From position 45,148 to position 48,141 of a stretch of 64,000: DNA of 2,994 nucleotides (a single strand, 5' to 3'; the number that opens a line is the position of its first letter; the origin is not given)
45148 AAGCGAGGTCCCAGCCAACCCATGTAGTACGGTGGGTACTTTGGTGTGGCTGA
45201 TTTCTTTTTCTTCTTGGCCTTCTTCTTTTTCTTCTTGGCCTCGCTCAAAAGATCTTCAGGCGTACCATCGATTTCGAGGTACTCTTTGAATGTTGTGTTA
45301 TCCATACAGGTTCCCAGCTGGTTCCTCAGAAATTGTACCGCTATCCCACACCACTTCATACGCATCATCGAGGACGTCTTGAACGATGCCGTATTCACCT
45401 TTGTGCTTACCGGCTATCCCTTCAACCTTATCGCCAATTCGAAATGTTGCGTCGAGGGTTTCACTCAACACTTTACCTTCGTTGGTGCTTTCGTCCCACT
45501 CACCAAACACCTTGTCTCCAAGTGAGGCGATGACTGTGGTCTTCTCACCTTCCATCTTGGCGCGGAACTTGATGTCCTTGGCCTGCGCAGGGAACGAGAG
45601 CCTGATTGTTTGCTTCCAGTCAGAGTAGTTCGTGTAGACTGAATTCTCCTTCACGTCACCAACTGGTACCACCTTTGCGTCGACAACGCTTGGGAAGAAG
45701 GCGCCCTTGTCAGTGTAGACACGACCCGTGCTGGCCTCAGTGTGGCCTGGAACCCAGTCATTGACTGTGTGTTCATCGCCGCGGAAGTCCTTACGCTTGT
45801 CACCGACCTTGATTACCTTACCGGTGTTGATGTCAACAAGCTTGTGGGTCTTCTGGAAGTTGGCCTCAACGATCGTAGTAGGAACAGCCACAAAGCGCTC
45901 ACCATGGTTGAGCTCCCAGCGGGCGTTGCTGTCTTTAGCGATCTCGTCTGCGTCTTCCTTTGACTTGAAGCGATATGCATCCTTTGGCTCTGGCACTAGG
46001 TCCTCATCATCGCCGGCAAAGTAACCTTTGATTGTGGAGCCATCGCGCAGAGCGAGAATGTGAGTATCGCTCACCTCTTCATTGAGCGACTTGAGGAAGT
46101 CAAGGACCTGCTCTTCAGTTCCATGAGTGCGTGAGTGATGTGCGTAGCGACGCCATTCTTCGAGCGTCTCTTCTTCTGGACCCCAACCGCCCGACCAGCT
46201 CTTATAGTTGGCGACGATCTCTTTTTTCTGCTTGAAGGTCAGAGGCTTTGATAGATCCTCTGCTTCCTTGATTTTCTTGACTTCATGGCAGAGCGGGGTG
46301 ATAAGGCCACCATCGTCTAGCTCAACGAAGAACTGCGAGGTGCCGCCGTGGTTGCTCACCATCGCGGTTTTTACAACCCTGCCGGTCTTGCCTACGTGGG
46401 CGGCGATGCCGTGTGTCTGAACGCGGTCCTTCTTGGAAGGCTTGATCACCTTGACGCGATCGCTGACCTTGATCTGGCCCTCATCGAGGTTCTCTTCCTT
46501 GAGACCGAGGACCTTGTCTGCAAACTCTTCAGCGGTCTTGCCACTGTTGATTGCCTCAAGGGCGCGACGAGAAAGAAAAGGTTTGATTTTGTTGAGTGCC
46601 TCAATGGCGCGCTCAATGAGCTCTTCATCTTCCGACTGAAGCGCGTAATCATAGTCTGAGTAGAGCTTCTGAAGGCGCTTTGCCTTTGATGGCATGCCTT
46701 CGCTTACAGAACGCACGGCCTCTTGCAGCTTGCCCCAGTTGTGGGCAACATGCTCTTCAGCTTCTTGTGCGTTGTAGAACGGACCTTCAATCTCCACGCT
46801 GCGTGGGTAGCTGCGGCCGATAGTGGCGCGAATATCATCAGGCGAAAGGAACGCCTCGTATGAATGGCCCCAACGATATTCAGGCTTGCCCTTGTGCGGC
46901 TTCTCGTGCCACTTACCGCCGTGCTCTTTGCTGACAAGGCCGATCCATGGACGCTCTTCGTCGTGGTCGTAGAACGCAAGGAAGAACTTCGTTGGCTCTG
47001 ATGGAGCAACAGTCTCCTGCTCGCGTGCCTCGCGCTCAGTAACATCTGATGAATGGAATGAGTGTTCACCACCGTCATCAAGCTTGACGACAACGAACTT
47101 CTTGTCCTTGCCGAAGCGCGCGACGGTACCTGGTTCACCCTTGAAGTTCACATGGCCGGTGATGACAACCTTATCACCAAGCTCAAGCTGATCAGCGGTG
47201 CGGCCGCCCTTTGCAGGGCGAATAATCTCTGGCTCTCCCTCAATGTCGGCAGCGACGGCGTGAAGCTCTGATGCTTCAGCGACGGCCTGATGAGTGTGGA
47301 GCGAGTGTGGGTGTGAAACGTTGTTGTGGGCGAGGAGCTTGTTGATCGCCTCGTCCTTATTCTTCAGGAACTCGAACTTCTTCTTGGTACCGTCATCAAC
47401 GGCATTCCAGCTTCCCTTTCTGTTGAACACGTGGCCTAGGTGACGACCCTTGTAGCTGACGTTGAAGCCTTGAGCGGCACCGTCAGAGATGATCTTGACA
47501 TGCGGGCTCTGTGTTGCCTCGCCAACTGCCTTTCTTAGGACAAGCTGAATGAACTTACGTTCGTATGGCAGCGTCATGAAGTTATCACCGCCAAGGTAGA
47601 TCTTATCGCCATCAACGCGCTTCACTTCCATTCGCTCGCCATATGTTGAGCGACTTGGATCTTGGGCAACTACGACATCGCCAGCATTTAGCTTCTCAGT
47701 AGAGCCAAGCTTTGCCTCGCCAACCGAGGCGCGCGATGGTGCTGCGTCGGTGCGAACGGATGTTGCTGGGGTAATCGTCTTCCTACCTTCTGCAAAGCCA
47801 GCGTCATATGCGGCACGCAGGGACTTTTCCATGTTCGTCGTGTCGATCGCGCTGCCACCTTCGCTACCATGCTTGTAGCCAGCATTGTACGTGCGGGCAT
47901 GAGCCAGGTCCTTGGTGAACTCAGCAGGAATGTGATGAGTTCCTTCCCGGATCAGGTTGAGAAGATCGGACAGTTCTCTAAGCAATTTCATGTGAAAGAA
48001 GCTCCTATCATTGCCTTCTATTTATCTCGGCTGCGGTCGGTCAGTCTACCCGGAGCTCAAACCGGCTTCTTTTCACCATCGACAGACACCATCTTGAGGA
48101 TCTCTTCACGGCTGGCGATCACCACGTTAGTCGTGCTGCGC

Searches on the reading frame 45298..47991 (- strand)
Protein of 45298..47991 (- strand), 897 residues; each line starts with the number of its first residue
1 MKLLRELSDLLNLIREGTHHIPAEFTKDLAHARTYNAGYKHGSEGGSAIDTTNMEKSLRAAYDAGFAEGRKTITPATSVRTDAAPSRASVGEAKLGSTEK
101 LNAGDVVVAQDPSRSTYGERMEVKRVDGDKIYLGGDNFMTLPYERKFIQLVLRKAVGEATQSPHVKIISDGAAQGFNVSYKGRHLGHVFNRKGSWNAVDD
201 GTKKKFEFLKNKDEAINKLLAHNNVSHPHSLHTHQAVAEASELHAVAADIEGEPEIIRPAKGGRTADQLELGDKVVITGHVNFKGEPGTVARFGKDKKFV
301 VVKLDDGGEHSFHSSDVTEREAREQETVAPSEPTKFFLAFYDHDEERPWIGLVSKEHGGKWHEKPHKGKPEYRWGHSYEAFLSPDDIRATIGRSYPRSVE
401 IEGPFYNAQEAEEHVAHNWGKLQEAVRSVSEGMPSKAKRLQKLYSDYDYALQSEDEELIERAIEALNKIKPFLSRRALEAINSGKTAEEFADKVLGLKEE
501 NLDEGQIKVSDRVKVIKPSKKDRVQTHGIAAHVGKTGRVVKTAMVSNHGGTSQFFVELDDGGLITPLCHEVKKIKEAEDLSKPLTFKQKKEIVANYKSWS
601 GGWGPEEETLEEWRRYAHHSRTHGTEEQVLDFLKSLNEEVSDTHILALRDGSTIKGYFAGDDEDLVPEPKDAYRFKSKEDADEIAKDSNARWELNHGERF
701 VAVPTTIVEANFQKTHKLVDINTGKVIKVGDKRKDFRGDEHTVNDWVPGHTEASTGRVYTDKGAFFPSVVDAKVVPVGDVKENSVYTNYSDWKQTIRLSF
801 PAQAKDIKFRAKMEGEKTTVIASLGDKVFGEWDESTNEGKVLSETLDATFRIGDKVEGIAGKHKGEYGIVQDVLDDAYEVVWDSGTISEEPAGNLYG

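Call 14: search_protein_families(library=pfam, proteins=[window:45298-47991:-], max_evalue=0.001)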
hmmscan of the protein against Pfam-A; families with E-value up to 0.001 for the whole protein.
window:45298-47991:- (897 aa): 0 families

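Call 16: search_protein_families(library=phrogs, proteins=[window:45298-47991:-], max_evalue=0.00001)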
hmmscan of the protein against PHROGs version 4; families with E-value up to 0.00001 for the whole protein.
window:45298-47991:- (897 aa): 0 families
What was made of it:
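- Tried and rejected: The 897-aa ORF at 45298-47991 has no Pfam or PHROG hit and lies among structural genes (calls 14, 16).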
